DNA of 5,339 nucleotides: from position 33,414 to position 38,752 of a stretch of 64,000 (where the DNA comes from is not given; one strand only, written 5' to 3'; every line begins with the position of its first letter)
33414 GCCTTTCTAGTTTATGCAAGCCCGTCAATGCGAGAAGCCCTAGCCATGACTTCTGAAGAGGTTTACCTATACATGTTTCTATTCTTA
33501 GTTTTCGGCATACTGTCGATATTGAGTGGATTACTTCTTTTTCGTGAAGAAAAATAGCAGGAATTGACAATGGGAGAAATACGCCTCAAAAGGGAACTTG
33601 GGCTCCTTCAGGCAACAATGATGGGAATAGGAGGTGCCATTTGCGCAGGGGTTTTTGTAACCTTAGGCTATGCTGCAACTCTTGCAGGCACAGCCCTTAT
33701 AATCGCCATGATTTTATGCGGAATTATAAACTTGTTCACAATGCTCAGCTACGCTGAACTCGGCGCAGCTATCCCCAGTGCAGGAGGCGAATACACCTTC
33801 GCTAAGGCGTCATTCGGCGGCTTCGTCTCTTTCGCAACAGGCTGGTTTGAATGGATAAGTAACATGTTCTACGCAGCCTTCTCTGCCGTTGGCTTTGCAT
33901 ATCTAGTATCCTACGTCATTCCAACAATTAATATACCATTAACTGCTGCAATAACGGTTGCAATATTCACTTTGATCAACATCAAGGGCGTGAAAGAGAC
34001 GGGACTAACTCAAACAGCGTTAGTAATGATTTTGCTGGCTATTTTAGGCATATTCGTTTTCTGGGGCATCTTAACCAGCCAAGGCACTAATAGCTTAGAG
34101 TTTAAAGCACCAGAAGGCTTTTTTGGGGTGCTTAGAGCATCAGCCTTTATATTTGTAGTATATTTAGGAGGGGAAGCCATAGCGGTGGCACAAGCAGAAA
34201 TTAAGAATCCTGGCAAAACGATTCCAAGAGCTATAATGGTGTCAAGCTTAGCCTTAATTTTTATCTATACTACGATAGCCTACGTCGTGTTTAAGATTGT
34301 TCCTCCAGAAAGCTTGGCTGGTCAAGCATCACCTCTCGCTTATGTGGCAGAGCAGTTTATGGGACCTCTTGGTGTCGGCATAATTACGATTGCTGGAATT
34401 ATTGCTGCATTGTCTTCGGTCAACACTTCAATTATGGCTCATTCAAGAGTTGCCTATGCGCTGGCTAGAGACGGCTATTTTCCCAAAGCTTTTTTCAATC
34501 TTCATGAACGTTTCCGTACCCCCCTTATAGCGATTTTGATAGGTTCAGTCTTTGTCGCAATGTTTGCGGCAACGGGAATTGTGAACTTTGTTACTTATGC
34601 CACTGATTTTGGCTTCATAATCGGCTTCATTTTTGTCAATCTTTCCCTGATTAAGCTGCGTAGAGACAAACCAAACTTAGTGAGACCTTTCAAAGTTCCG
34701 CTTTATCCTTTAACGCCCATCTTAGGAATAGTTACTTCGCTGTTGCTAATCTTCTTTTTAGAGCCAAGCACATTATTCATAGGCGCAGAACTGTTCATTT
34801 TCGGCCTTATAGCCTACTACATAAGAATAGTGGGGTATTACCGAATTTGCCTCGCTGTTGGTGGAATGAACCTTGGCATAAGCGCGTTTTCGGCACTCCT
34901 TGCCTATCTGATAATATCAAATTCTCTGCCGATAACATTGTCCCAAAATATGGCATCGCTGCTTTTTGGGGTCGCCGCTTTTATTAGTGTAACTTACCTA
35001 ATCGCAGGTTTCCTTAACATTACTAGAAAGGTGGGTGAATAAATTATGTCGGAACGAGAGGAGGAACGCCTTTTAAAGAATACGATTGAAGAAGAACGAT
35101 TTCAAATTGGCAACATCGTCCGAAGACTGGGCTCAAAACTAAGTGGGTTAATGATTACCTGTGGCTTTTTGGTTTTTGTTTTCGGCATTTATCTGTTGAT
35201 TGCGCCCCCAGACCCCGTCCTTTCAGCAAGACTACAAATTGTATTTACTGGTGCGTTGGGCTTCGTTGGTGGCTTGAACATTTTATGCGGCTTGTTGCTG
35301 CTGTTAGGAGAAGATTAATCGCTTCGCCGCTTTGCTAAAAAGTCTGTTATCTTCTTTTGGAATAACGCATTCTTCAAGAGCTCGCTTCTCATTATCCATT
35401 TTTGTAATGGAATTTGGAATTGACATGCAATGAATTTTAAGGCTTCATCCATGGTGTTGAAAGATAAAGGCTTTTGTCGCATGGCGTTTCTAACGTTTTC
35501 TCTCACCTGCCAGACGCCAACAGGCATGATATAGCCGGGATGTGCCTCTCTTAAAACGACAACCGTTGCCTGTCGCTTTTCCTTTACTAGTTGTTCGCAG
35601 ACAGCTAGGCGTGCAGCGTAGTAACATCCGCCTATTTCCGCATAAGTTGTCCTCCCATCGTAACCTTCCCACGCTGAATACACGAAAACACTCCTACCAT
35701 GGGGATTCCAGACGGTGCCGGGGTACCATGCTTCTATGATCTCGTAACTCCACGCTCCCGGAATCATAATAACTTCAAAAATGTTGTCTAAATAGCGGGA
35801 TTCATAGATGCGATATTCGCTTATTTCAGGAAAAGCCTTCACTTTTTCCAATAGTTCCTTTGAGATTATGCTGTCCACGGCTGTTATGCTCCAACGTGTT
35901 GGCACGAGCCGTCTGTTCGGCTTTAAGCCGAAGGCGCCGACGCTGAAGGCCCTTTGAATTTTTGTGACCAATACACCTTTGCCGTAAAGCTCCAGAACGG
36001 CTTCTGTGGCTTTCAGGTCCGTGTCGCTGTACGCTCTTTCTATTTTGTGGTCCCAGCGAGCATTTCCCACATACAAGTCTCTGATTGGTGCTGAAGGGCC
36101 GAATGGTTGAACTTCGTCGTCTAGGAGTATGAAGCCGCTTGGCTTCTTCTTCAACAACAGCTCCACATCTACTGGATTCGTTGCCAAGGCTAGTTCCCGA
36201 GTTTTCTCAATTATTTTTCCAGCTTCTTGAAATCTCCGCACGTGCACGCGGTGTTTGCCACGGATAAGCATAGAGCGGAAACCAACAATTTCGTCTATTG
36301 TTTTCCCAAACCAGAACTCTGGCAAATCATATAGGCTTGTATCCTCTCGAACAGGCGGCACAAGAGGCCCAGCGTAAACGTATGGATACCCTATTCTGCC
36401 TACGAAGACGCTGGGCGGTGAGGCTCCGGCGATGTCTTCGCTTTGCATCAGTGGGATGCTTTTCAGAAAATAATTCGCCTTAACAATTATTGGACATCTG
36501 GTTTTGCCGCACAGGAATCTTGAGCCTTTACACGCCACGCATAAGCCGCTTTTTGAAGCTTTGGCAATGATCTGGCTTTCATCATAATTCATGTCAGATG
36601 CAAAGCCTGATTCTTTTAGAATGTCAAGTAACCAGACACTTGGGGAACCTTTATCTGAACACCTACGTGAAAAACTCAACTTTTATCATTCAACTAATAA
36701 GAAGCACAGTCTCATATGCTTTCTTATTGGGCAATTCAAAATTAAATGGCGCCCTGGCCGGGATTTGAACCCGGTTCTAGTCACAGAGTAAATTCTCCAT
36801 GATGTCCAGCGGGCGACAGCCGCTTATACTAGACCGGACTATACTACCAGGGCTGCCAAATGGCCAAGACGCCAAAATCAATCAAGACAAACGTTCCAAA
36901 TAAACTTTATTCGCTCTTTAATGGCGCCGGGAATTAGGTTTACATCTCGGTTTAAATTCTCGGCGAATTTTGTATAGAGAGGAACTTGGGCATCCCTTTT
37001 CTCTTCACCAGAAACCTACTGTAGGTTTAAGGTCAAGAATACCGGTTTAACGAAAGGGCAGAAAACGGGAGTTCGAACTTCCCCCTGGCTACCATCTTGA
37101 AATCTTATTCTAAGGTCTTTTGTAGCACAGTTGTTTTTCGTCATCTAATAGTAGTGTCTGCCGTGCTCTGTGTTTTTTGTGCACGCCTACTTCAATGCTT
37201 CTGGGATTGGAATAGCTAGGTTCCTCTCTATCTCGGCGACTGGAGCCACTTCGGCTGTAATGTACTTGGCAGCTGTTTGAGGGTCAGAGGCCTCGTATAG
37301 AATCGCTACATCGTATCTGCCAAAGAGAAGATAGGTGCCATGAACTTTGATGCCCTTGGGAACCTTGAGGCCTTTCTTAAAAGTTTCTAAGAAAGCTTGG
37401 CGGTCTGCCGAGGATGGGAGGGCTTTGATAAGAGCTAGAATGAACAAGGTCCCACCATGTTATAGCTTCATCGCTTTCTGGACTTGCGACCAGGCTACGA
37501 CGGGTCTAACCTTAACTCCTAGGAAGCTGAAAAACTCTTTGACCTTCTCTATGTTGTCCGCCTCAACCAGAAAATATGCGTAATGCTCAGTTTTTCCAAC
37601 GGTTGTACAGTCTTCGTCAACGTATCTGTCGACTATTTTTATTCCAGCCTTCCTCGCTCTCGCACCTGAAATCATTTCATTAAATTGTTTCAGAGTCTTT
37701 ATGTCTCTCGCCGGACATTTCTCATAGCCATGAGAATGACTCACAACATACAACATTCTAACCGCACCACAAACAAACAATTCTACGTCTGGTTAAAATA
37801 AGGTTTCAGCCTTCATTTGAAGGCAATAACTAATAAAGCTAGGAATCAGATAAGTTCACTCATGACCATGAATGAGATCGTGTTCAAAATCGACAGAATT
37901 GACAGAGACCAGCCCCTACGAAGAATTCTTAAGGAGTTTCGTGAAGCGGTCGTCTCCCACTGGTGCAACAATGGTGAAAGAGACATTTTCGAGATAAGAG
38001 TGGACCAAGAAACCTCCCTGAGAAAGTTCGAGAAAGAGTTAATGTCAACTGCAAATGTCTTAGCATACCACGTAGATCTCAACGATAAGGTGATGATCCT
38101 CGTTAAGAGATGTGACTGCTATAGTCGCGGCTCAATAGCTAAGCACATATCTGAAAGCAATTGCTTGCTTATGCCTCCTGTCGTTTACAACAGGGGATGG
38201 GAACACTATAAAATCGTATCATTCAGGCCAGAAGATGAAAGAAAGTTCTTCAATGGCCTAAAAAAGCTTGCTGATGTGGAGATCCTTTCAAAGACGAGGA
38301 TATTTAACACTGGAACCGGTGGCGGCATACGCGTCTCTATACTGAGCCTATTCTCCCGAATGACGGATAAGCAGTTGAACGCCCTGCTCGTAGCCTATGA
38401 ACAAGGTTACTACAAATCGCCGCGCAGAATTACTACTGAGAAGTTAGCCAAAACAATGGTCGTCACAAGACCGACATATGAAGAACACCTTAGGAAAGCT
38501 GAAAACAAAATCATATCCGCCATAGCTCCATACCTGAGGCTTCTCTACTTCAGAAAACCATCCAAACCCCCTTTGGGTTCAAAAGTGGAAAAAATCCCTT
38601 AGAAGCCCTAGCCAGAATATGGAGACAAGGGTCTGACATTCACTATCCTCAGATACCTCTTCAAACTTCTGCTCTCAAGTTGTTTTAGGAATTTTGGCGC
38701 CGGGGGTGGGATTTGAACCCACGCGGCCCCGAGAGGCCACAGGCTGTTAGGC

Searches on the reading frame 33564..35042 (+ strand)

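Call 43: search_protein_families(library=pfam, proteins=[window:33564-35042:+], max_evalue=0.00001)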
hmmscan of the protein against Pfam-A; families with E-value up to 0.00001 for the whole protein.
window:33564-35042:+ (492 aa): 2 families
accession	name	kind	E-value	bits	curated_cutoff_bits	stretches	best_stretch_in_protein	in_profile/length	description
PF13520.12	AA_permease_2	-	3.2e-52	178.3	27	1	12-405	1-412/427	Amino acid permease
PF00324.27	AA_permease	-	4e-50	171.3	24.6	1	17-429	2-458/470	Amino acid permease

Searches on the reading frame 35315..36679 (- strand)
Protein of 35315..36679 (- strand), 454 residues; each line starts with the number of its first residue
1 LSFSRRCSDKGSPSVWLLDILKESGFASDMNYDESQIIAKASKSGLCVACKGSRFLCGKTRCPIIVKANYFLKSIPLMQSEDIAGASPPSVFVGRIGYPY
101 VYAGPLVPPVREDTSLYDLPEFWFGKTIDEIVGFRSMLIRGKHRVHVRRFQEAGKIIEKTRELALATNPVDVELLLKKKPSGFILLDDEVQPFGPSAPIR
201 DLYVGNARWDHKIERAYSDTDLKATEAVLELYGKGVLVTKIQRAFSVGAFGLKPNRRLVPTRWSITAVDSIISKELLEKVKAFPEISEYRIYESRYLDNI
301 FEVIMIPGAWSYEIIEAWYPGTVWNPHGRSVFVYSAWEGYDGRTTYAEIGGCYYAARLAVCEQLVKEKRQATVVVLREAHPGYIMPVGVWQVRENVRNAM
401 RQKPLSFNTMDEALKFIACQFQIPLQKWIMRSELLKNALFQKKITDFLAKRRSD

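Call 43: search_protein_families(library=pfam, proteins=[window:35315-36679:-], max_evalue=0.00001)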
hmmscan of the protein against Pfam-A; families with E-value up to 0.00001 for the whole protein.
window:35315-36679:- (454 aa): 2 families
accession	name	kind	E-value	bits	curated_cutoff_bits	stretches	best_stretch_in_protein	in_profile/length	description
PF04894.17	Nre_N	-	2.4e-102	342.8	25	1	56-325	1-270/270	Archaeal Nre, N-terminal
PF04895.17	Nre_C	-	2.5e-42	143.7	27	1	338-447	1-110/110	Archaeal Nre, C-terminal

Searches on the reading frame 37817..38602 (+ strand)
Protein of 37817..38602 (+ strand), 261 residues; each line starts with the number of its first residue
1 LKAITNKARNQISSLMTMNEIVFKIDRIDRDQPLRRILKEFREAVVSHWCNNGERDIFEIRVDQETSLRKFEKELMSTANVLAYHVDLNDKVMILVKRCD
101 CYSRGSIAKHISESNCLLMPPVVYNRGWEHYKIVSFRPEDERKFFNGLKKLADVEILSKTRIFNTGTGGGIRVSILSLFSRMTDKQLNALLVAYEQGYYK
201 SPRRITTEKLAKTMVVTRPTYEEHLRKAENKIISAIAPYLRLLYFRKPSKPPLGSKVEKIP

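Call 43: search_protein_families(library=pfam, proteins=[window:37817-38602:+], max_evalue=0.00001)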
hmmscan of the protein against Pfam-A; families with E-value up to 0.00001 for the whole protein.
window:37817-38602:+ (261 aa): 2 families
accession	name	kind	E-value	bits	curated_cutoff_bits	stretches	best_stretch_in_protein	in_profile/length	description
PF04967.18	HTH_10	-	7e-20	71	23.1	1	182-233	1-52/53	HTH DNA binding domain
PF24280.2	HVO_A0563_N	-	4.7e-16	59.4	27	1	27-163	5-137/145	HVO_A0563, N-terminal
